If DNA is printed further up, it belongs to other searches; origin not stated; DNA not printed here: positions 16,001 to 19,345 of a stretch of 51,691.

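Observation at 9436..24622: Five-copy paralogous gene family (WCIT core plus MORN-variant-like '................' repeats) interleaved with tail genes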

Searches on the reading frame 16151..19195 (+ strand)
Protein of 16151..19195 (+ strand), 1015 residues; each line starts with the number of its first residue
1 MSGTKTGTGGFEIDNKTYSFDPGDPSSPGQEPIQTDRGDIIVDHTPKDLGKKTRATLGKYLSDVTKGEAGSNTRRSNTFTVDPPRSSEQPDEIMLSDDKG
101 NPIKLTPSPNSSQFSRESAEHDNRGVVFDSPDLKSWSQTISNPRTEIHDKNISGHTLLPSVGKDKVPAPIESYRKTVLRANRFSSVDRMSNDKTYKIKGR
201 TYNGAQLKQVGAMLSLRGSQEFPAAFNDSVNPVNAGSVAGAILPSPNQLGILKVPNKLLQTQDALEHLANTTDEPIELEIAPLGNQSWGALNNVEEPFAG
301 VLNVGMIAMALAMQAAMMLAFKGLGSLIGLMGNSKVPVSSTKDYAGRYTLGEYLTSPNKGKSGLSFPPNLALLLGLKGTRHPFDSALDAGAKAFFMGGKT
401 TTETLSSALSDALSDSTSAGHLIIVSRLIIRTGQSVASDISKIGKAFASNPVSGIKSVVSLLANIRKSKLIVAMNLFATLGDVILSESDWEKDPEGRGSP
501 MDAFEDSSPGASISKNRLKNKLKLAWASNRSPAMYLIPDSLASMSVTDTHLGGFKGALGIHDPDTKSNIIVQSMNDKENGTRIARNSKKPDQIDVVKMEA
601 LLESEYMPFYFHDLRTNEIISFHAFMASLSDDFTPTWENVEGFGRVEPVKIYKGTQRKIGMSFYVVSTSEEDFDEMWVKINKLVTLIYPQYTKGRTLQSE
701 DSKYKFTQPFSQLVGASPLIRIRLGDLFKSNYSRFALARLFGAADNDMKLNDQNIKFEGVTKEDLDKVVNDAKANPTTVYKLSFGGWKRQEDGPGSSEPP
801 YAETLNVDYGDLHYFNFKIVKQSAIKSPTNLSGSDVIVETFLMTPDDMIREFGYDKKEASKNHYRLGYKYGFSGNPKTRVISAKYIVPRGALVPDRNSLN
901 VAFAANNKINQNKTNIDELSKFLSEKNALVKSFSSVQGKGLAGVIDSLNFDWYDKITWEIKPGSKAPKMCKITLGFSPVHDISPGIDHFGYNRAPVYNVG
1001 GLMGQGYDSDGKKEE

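Call 8: search_protein_families(library=phrogs, proteins=[window:16151-19195:+], max_evalue=0.001)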
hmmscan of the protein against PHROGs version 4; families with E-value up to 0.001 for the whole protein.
window:16151-19195:+ (1015 aa): 0 families

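Call 9: search_protein_families(library=pfam, proteins=[window:16151-19195:+], max_evalue=0.01)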
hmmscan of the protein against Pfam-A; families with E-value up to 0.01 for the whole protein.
window:16151-19195:+ (1015 aa): 0 families

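Call 40: search_protein_families(library=ncbifam, proteins=[window:16151-19195:+], max_evalue=0.01)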
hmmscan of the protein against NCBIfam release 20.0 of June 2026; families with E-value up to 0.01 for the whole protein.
window:16151-19195:+ (1015 aa): 0 families

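Call 49: find_related_loci(query=window:16151-19195:+, collection=viral_contigs, flank=10000)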
Query window:16151-19195:+ (1015 aa) in viral_contigs; peptide patterns used: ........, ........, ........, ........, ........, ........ (x = any residue, [..] = any of these).
100 stretches matched a pattern; 87 encode a relative of the query (tblastn E <= 1e-3); the best 80 are kept; 80 distinct loci.
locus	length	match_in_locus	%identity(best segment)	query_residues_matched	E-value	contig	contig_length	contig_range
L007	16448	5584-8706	54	1-1010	0e+0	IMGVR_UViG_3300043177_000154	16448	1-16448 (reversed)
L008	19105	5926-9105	54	1-1010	0e+0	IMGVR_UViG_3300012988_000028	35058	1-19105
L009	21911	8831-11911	40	11-1012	0e+0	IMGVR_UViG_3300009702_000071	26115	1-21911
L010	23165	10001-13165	52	1-1010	0e+0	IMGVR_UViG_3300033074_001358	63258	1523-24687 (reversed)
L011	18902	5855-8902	34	6-1006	3e-150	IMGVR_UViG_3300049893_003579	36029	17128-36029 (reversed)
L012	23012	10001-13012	32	6-1005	3e-128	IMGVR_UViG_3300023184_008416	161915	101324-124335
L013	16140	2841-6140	30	6-1000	2e-126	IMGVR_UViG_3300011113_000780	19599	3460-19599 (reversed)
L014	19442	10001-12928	31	75-1002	3e-104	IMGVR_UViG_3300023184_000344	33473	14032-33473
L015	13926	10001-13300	30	6-1000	1e-126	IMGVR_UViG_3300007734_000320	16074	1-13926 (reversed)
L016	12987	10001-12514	31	6-756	4e-86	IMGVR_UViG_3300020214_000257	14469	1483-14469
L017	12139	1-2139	31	287-1000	6e-84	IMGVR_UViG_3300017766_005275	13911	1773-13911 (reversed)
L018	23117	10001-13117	28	21-1005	8e-81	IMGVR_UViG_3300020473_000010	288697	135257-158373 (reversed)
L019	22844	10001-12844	35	48-1011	7e-112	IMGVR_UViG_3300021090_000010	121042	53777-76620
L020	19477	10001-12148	30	284-1000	1e-85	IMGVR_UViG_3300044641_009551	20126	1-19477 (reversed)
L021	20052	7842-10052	31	282-1002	8e-77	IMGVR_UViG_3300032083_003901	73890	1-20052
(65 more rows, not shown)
